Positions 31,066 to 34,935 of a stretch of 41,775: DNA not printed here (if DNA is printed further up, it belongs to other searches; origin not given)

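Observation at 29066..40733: Secreted RHS / Tc-like toxin locus with a TcB-like partner but no TcA, T6SS or T9SS hallmarks; opens with a DUF2341-LamG-tail-fibre-like protein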

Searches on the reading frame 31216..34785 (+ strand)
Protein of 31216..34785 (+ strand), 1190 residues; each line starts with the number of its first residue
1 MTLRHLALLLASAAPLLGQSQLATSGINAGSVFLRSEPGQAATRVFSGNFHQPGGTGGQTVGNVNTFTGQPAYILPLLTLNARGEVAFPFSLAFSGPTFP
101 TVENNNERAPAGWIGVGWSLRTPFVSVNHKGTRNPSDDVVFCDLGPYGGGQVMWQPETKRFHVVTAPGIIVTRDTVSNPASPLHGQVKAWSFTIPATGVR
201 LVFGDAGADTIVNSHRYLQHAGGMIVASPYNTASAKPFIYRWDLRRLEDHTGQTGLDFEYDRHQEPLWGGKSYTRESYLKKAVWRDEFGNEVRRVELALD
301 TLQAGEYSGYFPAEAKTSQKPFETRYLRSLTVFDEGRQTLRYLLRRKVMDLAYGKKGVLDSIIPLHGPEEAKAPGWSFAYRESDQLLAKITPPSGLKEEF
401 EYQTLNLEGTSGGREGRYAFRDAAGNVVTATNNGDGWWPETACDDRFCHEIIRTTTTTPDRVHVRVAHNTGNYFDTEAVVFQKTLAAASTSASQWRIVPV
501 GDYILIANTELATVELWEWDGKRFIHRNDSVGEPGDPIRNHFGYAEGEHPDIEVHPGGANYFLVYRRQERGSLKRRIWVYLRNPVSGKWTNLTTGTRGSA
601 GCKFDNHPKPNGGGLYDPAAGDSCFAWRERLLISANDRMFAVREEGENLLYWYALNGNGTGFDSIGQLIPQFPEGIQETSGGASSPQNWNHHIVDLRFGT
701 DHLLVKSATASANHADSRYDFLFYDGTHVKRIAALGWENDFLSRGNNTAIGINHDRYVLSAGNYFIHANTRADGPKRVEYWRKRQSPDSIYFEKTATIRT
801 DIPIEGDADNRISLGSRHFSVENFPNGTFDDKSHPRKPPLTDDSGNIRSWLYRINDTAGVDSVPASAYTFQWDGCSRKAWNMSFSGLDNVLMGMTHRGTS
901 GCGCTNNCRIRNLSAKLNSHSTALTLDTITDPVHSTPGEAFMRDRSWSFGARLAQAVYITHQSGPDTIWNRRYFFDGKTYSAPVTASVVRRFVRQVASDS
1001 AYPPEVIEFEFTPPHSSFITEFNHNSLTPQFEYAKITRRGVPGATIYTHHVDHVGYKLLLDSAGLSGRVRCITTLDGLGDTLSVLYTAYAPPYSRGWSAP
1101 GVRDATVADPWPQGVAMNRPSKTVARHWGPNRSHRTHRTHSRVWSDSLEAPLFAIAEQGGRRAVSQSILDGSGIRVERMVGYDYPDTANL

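Call 42: predict_structure(alignment_id=A2)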
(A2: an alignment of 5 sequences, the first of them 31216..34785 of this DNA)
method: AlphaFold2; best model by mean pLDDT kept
length: 1190 residues; sequences in the alignment: 5
mean_pLDDT: 49.4   pTM: 0.42
mean pLDDT of the five models: 49.4, 43.9, 43.1, 40.7, 39.6
residues with pLDDT >= 90: 0; 70-90: 281; 50-70: 251; < 50: 658
segments of 3 or more residues with pLDDT < 50: 1-72, 95-117, 130-137, 207-239, 264-276, 304-323, 351-354, 383-385, 395-419, 429-437, 469-479, 569-572, 596-602, 606-623, 678-686, 712-714, 742-754, 772-775, 800-808, 825-848, 856-1190
pLDDT, mean of each block of 10 residues (from residue 1): 20 22 19 23 22 21 31 61 60 45 28 44 61 50 63 60 66 71 62 80 61 38 38 40 77 77 39 50 81 84 47 29 65 84 76 59 71 68 54 49 27 30 51 45 56 60 64 40 66 75 82 82 71 74 58 81 74 69 78 55 46 32 58 84 76 79 75 51 46 77 80 66 82 77 31 54 71 58 68 66 42 58 48 38 42 48 35 34 37 40 33 35 24 26 23 34 36 33 34 41 45 29 26 40 35 28 25 24 23 24 27 20 22 25 25 29 28 25 22
secondary structure, 60 per line:
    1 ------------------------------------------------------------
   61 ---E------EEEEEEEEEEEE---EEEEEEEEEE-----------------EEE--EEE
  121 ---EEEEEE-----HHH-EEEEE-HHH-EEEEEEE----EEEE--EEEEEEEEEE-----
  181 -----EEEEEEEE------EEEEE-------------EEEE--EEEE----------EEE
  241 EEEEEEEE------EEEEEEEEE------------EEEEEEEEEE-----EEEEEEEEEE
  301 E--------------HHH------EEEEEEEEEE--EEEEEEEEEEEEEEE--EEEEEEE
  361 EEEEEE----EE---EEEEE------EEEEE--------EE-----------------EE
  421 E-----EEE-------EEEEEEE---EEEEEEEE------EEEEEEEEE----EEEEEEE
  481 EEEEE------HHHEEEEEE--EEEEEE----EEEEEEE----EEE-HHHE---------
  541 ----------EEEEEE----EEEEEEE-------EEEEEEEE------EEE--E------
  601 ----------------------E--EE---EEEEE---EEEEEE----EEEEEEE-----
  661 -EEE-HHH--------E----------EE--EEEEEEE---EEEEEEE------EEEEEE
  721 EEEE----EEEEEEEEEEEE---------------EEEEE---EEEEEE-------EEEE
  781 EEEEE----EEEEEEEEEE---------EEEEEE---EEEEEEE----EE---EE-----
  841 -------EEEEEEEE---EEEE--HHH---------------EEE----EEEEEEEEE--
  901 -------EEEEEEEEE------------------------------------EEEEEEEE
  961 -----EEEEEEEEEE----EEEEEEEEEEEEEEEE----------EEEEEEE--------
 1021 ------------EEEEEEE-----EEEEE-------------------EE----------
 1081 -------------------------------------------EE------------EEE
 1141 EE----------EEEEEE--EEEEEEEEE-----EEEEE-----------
elements in order (helices of 4 or more, strands of 3 or more residues): E71-82 E86-95 E113-115 E118-120 E124-129 E139-143 E149-155 E160-163 E166-175 E186-193 E200-204 E218-221 E224-227 E238-248 E255-263 E276-285 E291-301 E325-334 E337-351 E354-366 E376-380 E387-391 E419-421 E427-429 E437-443 E447-454 E461-469 E474-485 E495-500 E503-508 E513-519 E524-526 E551-556 E561-567 E575-582 E589-591 E631-635 E639-644 E649-655 E662-664 E692-698 E702-708 E715-724 E729-740 E756-760 E764-769 E777-785 E790-799 E809-814 E818-824 E848-855 E859-862 E883-885 E890-898 E908-916 E953-960 E966-975 E980-995 E1006-1012 E1033-1039 E1045-1049 E1138-1142 E1153-1158 E1161-1169 E1175-1179

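Call 46: fold_search(model_id=the predicted structure, library=pdb)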
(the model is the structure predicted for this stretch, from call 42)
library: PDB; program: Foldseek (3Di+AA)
matches with E <= 10: 511; with E <= 0.001: 54
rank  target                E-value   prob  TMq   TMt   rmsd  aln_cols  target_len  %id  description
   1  8h8b                  1.1e-07  1.00  0.13  0.15  37.2      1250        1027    9  Type VI secretion system effector RhsP in its pre-autoproteolysis and monomeric form (released 2023-01-18)
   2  9n78_LH               2.3e-07  1.00  0.11  0.15  24.8       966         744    8  SSU processome maturation and disassembly, State L (released 2025-11-05)
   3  9n73_LH               1.0e-06  0.99  0.11  0.15  25.1      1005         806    8  SSU processome maturation and disassembly, State G (released 2025-10-29)
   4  6ww7_A                1.4e-06  0.94  0.10  0.12  27.0      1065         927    8  Structure of the human ER membrane protein complex in a lipid nanodisc (released 2020-05-27)
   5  8s9p_B                1.7e-06  0.97  0.11  0.13  31.0      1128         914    8  1:1:1 agrin/LRP4/MuSK complex (released 2023-05-17)
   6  9n6z_LH               2.6e-06  0.99  0.11  0.14  23.1       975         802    8  SSU processome maturation and disassembly, State D (released 2025-11-05)
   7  6zqd_UQ               2.7e-06  0.96  0.10  0.13  25.9      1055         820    9  Cryo-EM structure of the 90S pre-ribosome from Saccharomyces cerevisiae, state Post-A1 (released 2020-09-23)
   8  5wlc_LH               4.1e-06  0.90  0.09  0.12  25.3      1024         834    9  The complete structure of the small subunit processome (released 2017-09-27)
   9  9i0n_A                6.5e-06  1.00  0.19  0.32  15.4       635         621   11  Cryo-EM structure of human sortilin ectodomain (released 2025-12-17)
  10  6zqa_UQ               6.5e-06  0.97  0.10  0.14  23.4       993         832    8  Cryo-EM structure of the 90S pre-ribosome from Saccharomyces cerevisiae, state A (Poly-Ala) (released 2020-09-23)
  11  8fia_A                8.9e-06  0.97  0.10  0.07  34.7      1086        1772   10  The structure of fly Teneurin self assembly (released 2023-05-03)
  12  7d4i_AG               1.2e-05  0.84  0.10  0.12  26.1      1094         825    8  Cryo-EM structure of 90S small ribosomal precursors complex with the DEAH-box RNA helicase Dhr1 (State F) (released 2021-10-06)
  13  5gje_B                1.5e-05  0.99  0.11  0.19  25.9       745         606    9  Three-dimensional reconstruction of human LRP6 ectodomain complexed with Dkk1 (released 2017-01-18)
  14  3s2k_B                1.5e-05  0.99  0.11  0.19  25.9       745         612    9  Structural basis of Wnt signaling inhibition by Dickkopf binding to LRP5/6. (released 2011-11-02)
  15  8asv_B                1.5e-05  0.99  0.15  0.21  24.8       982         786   10  Cryo-EM structure of yeast Elongator complex (released 2022-12-07)
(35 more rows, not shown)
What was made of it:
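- Tried and rejected: With a 5-sequence alignment the model was poor (pLDDT 49) and its Foldseek list was uninformative (calls 42, 46).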

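Call 73: search_protein_representatives(alignment_id=A2)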
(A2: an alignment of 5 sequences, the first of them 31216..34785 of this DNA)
Query: 5 sequences, 1188 profile positions. Proteins with E-value up to 0.001 (for the whole library): 584; up to 1e-10: 346; up to 1e-30: 74. The best 150 are listed.
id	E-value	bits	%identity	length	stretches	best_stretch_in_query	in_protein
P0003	0.0e+00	1750.2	-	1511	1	4-1188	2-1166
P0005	0.0e+00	1689.3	-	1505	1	6-1188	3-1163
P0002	0.0e+00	1673.2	-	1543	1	1-1188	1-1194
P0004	0.0e+00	1659.4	-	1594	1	3-1188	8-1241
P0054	9.9e-298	1007.2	-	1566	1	12-1182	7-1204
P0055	7.6e-296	1001.0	-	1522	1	27-1183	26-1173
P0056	1.2e-279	947.3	-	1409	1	13-1185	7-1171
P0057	2.6e-277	939.6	-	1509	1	13-1178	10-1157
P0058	1.4e-256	870.9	-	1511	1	30-1179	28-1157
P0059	2.7e-255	866.6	-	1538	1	33-1184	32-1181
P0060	8.2e-254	861.7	-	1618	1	13-1173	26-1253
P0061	1.7e-235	801.1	-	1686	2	10-832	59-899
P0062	4.3e-233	793.1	-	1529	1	41-1170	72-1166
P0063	2.7e-226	770.6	-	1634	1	15-1175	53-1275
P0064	6.2e-222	756.2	-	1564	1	20-1188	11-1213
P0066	1.2e-202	692.3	-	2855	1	24-1184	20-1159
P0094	1.1e-59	218.7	-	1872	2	61-669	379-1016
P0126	1.8e-29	118.7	-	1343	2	67-419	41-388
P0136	3.6e-25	104.5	-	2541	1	63-413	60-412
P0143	1.6e-24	102.4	-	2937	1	70-416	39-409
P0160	3.6e-22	94.5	-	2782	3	69-418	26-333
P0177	2.8e-21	91.6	-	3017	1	25-423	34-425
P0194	5.6e-20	87.3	-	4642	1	70-340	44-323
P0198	1.5e-19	85.8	-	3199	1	57-417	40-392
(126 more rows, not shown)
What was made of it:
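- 31216..35835 (+): Gene 3: TcB/SGS1-like half-cocoon protein (1539 aa). A profile search found 584 relatives (call 73).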

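Call 75: search_protein_families(library=pfam, alignment_id=A6, max_evalue=0.001)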
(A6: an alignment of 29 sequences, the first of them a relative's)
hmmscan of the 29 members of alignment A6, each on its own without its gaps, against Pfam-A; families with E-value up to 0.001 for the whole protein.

A. member 1, P0126 (1343 aa): 2 families
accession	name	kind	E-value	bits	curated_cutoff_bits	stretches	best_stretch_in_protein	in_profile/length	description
PF03534.18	SpvB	-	0.00076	19.2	22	0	49-128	3-71/287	Salmonella virulence plasmid 65kDa B protein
PF05593.20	RHS_repeat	-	0.00099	19.9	22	0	1296-1322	1-27/38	RHS Repeat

B. families by the number of members that match (of 29 scanned): 7 families
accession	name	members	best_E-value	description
PF05593.20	RHS_repeat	8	6.2e-08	RHS Repeat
PF03534.18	SpvB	4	5.2e-08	Salmonella virulence plasmid 65kDa B protein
PF02018.23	CBM_4_9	2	4.3e-20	Carbohydrate binding domain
PF12733.13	Cadherin-like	1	4.2e-27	Cadherin-like beta sandwich domain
PF20041.5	DUF6443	1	8e-14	Domain of unknown function (DUF6443)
PF17957.7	Big_7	1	8.7e-06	Bacterial Ig domain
PF03160.20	Calx-beta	1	0.00059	Calx-beta domain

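Call 76: search_solved_structures(query=A6, max_evalue=1, show_alignments=2)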
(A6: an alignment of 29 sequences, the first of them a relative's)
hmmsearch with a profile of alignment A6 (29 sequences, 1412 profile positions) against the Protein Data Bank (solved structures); distinct sequences matched with E-value up to 1: 8.
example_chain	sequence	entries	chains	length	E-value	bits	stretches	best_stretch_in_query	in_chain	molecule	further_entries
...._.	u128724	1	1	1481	5.4e-07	31.2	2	1254-1292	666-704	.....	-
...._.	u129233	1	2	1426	3.6e-06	28.4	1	1246-1289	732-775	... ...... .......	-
8qja_A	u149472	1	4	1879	0.0015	19.8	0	1248-1302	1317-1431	Putative type VI secretion system YD repeat-containing Rhs element Vgr protein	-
8uxt_A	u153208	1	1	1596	0.0057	17.9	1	1251-1289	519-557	Tse15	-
8uy4_A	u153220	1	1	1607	0.0057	17.8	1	1251-1289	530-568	Tse15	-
8cp6_B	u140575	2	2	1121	0.021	16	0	1249-1288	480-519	Toxin protein Tse5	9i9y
5ere_A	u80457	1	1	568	0.15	13.1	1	348-396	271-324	Extracellular ligand-binding receptor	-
9xph_G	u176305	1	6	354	0.62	11.1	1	780-875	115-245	PHIKZ174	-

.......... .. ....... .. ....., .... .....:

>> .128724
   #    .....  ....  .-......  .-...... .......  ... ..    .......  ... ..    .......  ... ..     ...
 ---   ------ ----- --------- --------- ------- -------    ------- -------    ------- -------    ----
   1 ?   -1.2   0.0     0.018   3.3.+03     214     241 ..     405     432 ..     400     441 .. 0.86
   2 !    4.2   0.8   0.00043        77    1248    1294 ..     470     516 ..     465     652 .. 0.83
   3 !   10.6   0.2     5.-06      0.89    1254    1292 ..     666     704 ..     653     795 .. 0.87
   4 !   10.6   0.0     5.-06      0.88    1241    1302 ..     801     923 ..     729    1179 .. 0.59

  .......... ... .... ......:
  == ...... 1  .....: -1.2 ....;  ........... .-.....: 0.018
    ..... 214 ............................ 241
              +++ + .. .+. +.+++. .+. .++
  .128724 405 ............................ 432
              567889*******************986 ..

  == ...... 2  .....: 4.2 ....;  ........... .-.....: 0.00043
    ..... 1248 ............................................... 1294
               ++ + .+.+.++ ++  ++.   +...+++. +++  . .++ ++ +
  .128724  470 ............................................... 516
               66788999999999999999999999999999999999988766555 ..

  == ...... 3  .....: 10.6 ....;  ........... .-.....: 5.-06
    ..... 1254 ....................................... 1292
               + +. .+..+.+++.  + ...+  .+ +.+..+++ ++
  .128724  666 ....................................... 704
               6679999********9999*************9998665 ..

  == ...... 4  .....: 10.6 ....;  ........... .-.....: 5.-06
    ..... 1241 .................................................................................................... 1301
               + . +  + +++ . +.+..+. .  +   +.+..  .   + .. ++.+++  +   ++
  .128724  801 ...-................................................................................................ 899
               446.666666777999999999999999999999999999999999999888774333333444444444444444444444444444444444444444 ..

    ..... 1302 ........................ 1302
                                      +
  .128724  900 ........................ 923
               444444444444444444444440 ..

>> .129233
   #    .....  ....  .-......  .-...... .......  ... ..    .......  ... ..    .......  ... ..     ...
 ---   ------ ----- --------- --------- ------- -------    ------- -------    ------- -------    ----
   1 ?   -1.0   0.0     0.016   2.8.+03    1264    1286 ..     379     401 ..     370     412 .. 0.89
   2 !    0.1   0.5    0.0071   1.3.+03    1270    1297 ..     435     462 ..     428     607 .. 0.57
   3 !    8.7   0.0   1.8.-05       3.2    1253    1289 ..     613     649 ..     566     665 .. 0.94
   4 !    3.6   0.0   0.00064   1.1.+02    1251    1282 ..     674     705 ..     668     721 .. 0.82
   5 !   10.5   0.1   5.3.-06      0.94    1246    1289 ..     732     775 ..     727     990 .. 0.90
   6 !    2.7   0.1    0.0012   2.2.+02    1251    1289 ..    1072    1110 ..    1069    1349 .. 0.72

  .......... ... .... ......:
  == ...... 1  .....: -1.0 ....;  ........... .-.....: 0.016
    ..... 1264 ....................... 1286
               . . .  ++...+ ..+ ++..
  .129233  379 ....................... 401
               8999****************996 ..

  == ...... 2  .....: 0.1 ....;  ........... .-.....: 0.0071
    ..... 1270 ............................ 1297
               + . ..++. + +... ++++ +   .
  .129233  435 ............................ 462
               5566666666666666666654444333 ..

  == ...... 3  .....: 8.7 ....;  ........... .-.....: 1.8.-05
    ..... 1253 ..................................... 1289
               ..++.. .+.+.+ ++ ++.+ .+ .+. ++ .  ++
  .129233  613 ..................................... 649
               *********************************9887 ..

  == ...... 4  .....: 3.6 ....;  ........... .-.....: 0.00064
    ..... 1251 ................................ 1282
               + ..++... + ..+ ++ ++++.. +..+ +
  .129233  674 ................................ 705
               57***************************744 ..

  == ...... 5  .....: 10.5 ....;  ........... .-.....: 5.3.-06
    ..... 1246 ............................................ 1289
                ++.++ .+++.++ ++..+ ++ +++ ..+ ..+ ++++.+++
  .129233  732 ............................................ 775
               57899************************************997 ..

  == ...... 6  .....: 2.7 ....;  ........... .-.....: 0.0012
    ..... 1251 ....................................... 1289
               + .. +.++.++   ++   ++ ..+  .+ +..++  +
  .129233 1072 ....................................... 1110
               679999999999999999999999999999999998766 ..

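Call 85: list_cluster_members(proteins=[P0066, P0160, P0136, P0177, P0198, P0094, P0126, P0143, P0194, P0054])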
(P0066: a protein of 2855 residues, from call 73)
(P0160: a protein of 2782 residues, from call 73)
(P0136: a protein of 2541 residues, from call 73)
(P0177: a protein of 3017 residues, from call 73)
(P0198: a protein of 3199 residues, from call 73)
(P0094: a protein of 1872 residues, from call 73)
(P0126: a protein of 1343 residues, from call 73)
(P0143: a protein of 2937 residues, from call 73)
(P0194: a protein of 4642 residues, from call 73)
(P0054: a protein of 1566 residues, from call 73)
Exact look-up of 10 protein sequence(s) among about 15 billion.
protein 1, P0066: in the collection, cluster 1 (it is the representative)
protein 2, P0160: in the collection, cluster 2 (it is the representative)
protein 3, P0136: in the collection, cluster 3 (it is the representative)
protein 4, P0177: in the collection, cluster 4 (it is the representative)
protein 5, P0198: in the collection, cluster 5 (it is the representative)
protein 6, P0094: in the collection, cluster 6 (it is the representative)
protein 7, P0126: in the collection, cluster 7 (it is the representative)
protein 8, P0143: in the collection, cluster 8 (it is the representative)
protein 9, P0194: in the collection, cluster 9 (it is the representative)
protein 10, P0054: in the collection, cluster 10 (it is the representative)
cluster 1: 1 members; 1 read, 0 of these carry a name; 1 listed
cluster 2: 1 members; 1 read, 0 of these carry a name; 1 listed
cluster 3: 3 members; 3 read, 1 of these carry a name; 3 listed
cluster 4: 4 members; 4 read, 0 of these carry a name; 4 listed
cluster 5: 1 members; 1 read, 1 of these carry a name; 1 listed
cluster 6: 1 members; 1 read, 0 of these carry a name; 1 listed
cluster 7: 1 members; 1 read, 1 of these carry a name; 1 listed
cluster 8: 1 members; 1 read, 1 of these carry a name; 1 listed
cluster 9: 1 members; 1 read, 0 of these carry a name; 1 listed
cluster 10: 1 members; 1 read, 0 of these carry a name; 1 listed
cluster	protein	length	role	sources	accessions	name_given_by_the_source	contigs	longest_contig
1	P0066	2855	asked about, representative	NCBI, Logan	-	-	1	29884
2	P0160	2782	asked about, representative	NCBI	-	-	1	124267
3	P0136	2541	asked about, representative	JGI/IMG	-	-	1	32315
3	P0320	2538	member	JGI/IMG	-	RHS repeat-associated protein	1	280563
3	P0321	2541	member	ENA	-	-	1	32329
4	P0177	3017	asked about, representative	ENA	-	-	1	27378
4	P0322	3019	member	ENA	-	-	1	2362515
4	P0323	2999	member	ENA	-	-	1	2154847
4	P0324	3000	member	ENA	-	-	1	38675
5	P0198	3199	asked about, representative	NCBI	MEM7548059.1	MAG: glycohydrolase toxin TNT-related protein [Bacteroidota bacterium]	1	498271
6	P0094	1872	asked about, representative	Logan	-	-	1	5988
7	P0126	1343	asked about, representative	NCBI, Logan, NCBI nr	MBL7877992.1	MAG: hypothetical protein JNL53_20165 [Cyclobacteriaceae bacterium] | hypothetical protein [Cyclobacteriaceae bacterium]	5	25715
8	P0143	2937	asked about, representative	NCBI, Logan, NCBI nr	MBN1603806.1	MAG: cadherin-like beta sandwich domain-containing protein [Chitinispirillaceae bacterium] | cadherin-like beta sandwich domain-containing protein [Chitinispirillaceae bacterium]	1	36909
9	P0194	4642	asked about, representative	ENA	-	-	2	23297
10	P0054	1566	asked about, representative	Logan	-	-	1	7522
